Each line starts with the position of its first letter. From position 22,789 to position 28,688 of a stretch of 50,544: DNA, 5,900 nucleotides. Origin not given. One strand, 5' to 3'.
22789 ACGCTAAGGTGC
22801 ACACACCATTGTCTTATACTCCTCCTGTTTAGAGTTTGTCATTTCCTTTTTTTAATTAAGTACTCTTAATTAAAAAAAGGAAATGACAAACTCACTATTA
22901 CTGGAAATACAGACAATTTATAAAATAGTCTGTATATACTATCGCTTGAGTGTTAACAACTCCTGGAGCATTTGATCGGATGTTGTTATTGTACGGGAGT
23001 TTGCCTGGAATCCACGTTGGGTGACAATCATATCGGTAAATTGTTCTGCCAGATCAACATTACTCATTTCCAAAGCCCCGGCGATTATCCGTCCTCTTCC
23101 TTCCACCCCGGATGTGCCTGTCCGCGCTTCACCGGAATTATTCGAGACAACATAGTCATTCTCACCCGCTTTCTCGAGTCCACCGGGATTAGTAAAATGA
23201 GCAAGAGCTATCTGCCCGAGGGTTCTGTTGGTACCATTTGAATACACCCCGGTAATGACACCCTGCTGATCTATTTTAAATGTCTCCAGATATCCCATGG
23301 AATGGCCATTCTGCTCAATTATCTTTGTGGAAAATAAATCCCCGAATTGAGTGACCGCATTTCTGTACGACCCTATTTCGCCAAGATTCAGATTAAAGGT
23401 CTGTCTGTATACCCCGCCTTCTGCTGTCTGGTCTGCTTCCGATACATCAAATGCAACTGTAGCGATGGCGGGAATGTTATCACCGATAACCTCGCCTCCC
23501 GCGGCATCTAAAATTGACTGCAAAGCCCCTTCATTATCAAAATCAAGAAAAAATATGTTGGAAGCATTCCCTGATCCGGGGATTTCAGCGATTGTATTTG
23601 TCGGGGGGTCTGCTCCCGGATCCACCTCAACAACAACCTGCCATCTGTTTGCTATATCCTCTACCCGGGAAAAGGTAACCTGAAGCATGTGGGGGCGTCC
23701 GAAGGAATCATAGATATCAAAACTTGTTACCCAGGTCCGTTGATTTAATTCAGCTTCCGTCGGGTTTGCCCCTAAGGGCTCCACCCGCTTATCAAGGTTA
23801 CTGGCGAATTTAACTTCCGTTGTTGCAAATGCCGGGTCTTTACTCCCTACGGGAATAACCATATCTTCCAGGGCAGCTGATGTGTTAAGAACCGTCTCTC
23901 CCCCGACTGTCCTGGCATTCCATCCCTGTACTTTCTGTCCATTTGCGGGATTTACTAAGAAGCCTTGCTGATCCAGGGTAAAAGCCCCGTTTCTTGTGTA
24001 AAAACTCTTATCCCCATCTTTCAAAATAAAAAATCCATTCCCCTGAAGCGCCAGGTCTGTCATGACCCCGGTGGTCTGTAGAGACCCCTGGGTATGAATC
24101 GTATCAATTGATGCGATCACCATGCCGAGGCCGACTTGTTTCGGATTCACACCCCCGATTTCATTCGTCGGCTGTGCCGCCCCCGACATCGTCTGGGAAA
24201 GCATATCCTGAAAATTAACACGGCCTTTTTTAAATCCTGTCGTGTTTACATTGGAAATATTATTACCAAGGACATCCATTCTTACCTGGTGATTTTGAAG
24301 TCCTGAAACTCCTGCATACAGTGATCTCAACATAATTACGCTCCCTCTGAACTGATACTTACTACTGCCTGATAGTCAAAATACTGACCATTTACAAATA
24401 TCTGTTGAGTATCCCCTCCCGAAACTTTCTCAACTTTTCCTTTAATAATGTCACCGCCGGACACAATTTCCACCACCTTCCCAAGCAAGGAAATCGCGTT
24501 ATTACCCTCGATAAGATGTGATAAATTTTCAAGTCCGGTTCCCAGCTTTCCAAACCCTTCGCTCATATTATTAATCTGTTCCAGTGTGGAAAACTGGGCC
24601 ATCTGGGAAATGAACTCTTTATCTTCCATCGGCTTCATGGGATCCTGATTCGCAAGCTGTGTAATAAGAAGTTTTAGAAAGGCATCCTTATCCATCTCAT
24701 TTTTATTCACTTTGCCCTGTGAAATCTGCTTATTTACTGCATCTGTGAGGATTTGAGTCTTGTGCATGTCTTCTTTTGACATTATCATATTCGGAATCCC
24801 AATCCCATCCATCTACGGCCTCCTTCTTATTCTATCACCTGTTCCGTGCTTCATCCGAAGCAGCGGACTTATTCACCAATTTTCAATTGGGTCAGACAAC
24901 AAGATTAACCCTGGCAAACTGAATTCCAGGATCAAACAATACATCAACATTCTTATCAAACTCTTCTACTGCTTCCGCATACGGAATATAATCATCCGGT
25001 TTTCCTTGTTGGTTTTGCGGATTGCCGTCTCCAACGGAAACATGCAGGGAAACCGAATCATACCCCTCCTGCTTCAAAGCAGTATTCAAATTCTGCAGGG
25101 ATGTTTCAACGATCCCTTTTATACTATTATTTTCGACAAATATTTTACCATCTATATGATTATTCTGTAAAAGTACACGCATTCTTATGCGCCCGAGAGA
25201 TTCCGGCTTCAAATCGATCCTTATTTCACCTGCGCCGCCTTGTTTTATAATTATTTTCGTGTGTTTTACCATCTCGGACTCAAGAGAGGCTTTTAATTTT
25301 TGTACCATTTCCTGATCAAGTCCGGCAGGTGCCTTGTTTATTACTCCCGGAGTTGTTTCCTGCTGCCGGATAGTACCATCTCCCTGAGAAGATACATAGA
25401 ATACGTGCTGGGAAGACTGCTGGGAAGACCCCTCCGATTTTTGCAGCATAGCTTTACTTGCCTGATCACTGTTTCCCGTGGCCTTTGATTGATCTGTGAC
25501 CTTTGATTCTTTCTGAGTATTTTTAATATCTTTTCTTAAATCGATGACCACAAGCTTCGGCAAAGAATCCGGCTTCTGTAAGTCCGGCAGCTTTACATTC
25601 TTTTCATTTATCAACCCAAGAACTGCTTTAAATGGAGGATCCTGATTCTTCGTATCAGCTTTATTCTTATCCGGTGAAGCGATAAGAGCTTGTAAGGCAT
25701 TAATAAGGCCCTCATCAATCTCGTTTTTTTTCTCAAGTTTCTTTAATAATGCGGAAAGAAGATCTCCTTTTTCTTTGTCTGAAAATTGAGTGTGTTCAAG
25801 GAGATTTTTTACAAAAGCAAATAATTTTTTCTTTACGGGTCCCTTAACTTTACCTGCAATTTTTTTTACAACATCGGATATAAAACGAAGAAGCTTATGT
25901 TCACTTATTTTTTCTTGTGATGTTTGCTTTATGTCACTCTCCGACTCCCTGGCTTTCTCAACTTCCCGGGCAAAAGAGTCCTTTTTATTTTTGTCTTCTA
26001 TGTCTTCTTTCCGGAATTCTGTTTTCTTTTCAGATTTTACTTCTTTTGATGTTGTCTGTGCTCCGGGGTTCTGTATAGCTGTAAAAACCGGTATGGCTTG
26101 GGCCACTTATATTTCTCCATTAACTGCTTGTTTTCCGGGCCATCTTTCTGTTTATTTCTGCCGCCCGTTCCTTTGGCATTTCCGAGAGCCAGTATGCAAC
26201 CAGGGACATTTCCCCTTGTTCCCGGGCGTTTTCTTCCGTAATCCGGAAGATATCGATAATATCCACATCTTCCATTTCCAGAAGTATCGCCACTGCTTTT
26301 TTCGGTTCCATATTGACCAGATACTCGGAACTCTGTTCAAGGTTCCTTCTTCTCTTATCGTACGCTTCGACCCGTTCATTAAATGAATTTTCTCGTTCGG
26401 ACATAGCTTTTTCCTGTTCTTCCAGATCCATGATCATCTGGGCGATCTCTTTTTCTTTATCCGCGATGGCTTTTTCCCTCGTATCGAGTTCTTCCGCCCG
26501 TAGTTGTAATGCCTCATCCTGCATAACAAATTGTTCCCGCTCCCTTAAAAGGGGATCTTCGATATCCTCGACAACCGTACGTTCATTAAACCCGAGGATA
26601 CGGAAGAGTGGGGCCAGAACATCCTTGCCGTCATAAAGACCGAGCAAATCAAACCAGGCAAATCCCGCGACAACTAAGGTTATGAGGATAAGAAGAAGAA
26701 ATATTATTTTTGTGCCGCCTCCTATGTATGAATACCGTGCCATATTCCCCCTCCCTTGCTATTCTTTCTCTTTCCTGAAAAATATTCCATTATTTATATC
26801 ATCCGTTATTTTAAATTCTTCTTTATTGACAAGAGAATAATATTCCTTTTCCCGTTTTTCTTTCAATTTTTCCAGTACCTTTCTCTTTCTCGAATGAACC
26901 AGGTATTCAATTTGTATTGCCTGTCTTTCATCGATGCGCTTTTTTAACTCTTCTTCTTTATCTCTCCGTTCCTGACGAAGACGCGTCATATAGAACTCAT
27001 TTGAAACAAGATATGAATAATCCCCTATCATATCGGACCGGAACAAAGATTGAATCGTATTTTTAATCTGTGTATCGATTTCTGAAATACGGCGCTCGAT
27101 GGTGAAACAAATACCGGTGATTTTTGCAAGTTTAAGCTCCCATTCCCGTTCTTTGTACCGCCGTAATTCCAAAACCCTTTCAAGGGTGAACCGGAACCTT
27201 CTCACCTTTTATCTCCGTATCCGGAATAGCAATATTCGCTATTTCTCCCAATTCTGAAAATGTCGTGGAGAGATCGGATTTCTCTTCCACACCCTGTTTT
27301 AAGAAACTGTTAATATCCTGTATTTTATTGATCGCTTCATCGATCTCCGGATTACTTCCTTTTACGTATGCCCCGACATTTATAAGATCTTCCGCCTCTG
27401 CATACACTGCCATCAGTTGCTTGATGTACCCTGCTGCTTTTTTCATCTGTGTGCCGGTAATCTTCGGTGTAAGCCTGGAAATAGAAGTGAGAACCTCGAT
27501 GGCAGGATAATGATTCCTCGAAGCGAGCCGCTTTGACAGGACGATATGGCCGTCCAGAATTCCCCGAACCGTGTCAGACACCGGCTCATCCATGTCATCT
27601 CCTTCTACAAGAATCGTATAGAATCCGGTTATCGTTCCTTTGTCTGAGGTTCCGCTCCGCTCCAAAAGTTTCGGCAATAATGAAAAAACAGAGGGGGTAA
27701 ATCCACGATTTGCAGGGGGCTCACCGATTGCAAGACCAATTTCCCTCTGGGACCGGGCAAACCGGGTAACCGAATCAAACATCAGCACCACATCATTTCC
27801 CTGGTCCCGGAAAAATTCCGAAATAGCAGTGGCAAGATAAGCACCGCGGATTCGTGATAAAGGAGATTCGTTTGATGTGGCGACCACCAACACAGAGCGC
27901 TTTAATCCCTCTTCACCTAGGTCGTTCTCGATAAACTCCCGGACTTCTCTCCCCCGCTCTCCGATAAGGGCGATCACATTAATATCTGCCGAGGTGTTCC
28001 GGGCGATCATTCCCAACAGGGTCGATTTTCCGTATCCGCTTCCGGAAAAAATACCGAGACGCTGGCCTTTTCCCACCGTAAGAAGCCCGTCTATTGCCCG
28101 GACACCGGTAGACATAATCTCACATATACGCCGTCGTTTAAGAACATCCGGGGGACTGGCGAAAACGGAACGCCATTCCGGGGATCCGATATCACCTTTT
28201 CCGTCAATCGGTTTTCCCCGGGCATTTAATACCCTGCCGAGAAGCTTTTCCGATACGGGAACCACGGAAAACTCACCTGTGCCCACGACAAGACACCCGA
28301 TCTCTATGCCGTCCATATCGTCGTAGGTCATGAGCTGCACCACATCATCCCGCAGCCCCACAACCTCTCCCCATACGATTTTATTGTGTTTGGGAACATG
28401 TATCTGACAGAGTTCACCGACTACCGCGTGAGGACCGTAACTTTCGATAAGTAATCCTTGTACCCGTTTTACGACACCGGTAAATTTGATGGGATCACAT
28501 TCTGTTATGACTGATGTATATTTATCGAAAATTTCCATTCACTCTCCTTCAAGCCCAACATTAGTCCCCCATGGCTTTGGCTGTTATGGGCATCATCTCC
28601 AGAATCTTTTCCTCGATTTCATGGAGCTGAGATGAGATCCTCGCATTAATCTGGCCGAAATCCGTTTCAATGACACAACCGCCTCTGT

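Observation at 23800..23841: Spirochete-type FlgE with Ser at the lysinoalanine cross-link cysteine position, and no cysteine anywhere in the protein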

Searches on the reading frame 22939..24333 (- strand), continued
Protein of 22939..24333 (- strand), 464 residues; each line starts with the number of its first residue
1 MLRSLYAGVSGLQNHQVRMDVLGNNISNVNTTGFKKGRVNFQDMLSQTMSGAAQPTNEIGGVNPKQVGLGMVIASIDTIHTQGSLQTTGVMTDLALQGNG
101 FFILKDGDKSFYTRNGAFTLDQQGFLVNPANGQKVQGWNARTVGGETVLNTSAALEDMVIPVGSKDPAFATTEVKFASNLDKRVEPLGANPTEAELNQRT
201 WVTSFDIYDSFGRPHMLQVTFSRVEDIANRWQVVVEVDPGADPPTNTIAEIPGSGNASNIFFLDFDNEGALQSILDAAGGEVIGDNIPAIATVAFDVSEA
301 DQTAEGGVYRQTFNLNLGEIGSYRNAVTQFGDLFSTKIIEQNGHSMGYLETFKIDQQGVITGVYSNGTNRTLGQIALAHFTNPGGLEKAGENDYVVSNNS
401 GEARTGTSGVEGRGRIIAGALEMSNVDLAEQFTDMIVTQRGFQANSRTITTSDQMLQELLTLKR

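Call 61: predict_structure(alignment_id=A1)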
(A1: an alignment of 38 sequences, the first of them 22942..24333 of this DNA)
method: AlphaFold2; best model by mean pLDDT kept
length: 464 residues; sequences in the alignment: 38
mean_pLDDT: 71.7   pTM: 0.54
mean pLDDT of the five models: 71.7, 71.5, 71.6, 68.4, 67.0
residues with pLDDT >= 90: 90; 70-90: 222; 50-70: 33; < 50: 119
segments of 3 or more residues with pLDDT < 50: 1-6, 19-49, 54-56, 58-61, 65-89, 419-453, 455-457, 462-464
pLDDT, mean of each block of 10 residues (from residue 1): 44 49 40 34 36 46 42 31 35 71 87 84 85 89 78 87 84 90 87 87 91 90 91 92 87 85 93 90 89 85 76 92 88 87 88 83 86 86 79 81 76 53 34 40 34 47 45
secondary structure, 60 per line:
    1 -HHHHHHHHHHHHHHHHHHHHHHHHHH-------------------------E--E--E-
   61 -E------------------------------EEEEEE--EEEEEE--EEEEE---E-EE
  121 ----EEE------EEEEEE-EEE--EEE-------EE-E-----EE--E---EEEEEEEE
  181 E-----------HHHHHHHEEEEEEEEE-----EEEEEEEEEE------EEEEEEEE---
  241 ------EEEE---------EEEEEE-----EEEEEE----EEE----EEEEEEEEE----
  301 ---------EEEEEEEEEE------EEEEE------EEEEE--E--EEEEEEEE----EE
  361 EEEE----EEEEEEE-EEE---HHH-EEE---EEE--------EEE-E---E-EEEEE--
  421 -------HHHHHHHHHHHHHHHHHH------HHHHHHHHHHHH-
elements in order: H2-27 E93-98 E101-106 E109-113 E125-127 E134-139 E141-143 E146-148 E173-181 H193-199 E200-208 E214-223 E230-237 E247-250 E260-265 E271-276 E281-283 E288-296 E310-319 E326-330 E337-341 E347-354 E359-364 E369-375 E377-379 E387-389 E393-395 E404-406 E414-418 H428-445 H452-463

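Call 63: fold_search(model_id=the predicted structure, library=pdb)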
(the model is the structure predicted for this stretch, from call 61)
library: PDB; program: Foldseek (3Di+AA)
matches with E <= 10: 539; with E <= 0.001: 51
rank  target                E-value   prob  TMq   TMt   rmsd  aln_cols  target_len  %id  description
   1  8z5y_D                1.5e-23  1.00  0.35  0.36  16.1       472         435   27  Cryo-EM structure of the L-hook of the polar flagellum (released 2025-10-22)
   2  7cbm_DA               3.2e-22  1.00  0.54  0.62  13.6       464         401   30  Cryo-EM structure of the flagellar distal rod with partial hook from Salmonella (released 2021-04-28)
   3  6k9q_Q                3.9e-22  1.00  0.54  0.62  13.5       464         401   31  Structure of the native supercoiled hook as a universal joint (released 2020-02-12)
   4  6ndx_B                6.2e-21  1.00  0.43  0.89   2.6       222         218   43  Lysinoalanine cross-linked FlgE dimer from Treponema denticola (released 2019-08-14)
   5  6jzt_A                1.0e-20  1.00  0.54  0.62  14.3       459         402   30  Structure of the bacterial flagellar hook from Salmonella typhimurium (released 2019-07-17)
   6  3a69                  4.4e-20  1.00  0.51  0.67  12.6       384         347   28  Atomic model of the bacterial flagellar hook based on docking an X-ray derived structure and terminal two alpha-helices  (released 2009-12-15)
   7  9go6_1                8.1e-20  1.00  0.55  0.62  13.6       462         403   31  Salmonella hook-filament junction complex (released 2025-04-09)
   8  9u7y_FE               9.7e-19  1.00  0.53  0.65  10.7       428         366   28  Structure of the tip region of the intial complex in bacterial flagellar filament assembly at 3.68 angstroms resoluti (released 2026-04-01)
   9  1wlg_A                1.2e-18  1.00  0.50  0.74   5.5       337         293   26  Crystal structure of FlgE31, a major fragment of the hook protein (released 2004-11-02)
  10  9u7y_FI               2.0e-17  1.00  0.50  0.64  11.0       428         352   29  Structure of the tip region of the intial complex in bacterial flagellar filament assembly at 3.68 angstroms resoluti (released 2026-04-01)
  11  5jxl                  4.6e-17  1.00  0.50  0.29  21.3       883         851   21  Cryo-EM structure of the flagellar hook of Campylobacter jejuni (released 2016-11-16)
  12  6ndt                  1.0e-16  1.00  0.36  0.93   1.7       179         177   40  Dehydroalanine intermediate of the FlgE D2 domain (released 2019-08-14)
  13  9u7y_FA               2.7e-16  1.00  0.49  0.63  10.1       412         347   28  Structure of the tip region of the intial complex in bacterial flagellar filament assembly at 3.68 angstroms resoluti (released 2026-04-01)
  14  6ndx_A                7.7e-16  1.00  0.39  0.84   3.6       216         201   39  Lysinoalanine cross-linked FlgE dimer from Treponema denticola (released 2019-08-14)
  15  9u7y_FC               2.1e-15  1.00  0.53  0.72   8.7       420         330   26  Structure of the tip region of the intial complex in bacterial flagellar filament assembly at 3.68 angstroms resoluti (released 2026-04-01)
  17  6ndv                  1.6e-14  1.00  0.35  0.89   2.4       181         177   39  FlgE D2 domain K336A mutant (released 2019-08-21)
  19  6ndw                  1.9e-14  1.00  0.35  0.89   2.4       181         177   39  Crystal structure of the wild type D2 domain (A168-T344) of the flagellar hook protein FlgE from Treponema denticola (released 2019-08-14)
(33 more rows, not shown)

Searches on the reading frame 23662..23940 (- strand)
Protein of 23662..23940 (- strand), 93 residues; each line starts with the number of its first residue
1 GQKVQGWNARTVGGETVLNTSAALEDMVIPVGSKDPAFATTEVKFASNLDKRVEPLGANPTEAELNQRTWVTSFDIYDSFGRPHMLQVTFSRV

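Call 16: search_solved_structures(query=window:23662-23940:-, show_alignments=5, max_evalue=1)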
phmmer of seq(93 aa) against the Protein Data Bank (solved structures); distinct sequences matched with E-value up to 1: 9.
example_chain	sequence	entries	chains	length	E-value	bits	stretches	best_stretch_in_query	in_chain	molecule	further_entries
6ndx_B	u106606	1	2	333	2.5e-22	82.3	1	1-93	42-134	Flagellar hook protein FlgE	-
6ndt_B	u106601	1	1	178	1.7e-12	50.9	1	37-93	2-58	Flagellar hook protein FlgE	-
6ndx_C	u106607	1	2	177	5.6e-12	49.2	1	38-93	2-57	Flagellar hook protein FlgE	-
6ndv_B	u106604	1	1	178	8.5e-12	48.7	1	37-93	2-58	Flagellar hook protein FlgE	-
6ndw_B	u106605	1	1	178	8.6e-12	48.6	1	37-93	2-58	Flagellar hook protein FlgE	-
6g6m_A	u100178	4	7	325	0.0003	24.5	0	6-49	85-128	Tako8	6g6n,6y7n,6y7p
6y7o_A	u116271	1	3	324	0.00034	24.4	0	6-49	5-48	Tako8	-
5az4_A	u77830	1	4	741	0.074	16.9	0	3-52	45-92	Flagellar hook subunit protein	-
5jxl_A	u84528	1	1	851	0.078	16.8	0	3-52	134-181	flagellar hook protein FlgE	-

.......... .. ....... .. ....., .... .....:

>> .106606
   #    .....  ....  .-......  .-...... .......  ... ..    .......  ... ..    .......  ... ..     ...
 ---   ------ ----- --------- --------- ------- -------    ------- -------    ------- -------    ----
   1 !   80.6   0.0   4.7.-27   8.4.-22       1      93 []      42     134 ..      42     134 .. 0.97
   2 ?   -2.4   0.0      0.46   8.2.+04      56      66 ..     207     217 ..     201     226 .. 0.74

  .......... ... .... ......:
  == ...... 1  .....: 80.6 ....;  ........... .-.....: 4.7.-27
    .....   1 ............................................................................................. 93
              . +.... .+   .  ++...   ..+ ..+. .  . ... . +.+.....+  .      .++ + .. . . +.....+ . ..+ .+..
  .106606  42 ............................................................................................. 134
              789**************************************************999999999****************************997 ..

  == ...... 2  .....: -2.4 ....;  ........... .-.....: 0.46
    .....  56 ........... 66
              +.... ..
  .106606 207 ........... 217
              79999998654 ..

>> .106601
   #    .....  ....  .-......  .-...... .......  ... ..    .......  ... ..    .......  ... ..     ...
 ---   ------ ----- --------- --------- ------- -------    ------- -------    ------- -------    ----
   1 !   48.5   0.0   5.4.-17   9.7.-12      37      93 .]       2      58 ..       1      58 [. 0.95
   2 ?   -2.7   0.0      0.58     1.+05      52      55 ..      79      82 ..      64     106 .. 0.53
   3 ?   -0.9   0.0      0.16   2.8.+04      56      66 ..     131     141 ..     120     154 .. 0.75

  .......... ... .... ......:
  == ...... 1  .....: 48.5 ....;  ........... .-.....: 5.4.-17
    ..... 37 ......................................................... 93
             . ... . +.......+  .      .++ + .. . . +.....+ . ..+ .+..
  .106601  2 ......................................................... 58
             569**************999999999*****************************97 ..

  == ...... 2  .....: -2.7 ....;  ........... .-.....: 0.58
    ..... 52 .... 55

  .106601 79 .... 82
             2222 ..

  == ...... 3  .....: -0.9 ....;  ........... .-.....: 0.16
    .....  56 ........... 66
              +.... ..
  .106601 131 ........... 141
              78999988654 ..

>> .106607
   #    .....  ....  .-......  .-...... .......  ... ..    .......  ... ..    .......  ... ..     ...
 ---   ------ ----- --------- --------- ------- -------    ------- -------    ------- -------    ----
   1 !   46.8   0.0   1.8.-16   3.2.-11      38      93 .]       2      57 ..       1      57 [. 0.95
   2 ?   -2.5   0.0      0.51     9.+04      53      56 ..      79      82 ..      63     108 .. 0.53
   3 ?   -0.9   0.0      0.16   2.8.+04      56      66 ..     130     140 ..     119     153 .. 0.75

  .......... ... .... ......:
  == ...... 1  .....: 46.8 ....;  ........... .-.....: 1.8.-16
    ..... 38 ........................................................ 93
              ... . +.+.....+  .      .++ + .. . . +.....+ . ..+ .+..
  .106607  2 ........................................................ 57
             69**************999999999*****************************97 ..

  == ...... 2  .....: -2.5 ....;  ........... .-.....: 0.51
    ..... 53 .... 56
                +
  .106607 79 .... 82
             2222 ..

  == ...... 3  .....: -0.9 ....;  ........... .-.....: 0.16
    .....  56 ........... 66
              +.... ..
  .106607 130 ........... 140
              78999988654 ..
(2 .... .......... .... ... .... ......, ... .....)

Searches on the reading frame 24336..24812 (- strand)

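Call 27: search_protein_families(library=pfam, proteins=[window:24336-24812:-], max_evalue=0.001)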
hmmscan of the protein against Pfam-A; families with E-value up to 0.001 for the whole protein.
window:24336-24812:- (158 aa): 1 family
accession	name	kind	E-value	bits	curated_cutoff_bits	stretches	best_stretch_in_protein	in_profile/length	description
PF03963.19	FlgD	-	9.7e-24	83.8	27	1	28-87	14-73/75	Flagellar hook capping protein - N-terminal region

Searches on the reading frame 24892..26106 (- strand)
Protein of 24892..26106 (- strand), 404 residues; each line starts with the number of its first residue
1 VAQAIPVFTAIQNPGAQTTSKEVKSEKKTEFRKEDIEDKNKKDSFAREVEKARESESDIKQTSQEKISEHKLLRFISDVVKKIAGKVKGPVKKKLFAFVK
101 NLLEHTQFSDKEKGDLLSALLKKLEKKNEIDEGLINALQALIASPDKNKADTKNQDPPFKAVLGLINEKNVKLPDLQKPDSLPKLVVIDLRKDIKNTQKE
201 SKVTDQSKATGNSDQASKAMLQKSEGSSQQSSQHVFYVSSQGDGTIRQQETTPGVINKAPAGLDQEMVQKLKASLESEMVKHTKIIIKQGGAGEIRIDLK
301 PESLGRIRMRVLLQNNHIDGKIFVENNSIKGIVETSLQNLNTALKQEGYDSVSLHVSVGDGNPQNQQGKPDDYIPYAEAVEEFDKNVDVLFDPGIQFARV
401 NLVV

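Call 27: search_protein_families(library=pfam, proteins=[window:24892-26106:-], max_evalue=0.001)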
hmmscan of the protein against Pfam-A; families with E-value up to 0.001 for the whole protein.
window:24892-26106:- (404 aa): 1 family
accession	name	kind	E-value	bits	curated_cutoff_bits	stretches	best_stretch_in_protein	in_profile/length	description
PF02120.21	Flg_hook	-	1.1e-14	54.4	29.8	1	288-364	8-84/85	Flagellar hook-length control protein FliK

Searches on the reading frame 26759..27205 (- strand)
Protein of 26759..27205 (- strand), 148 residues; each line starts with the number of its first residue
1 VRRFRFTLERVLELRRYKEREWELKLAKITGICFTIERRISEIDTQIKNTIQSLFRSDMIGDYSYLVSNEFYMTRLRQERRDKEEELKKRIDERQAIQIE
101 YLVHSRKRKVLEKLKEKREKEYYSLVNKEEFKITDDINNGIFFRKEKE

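Call 27: search_protein_families(library=pfam, proteins=[window:26759-27205:-], max_evalue=0.001)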
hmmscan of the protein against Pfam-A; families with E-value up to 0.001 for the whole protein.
window:26759-27205:- (148 aa): 1 family
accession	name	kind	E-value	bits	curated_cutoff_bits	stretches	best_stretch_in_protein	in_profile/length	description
PF02050.21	FliJ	-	9.4e-09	36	28.4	1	24-138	5-119/123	Flagellar FliJ protein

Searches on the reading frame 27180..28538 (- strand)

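Call 27: search_protein_families(library=pfam, proteins=[window:27180-28538:-], max_evalue=0.001)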
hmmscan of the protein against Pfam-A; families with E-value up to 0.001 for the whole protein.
window:27180-28538:- (452 aa): 4 families
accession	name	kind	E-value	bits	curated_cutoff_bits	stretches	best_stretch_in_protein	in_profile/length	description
PF00006.31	ATP-synt_ab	-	1.8e-86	289.6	29.5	1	145-354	1-213/213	ATP synthase alpha/beta family, nucleotide-binding domain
PF18269.6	T3SS_ATPase_C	-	1.2e-25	89.6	22.7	1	364-431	4-71/72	T3SS EscN ATPase C-terminal domain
PF02874.29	ATP-synt_ab_N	-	1.7e-10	41.7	20.9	1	24-88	2-69/69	ATP synthase alpha/beta family, beta-barrel domain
PF00005.33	ABC_tran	-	0.00026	22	25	1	153-190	6-43/137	ABC transporter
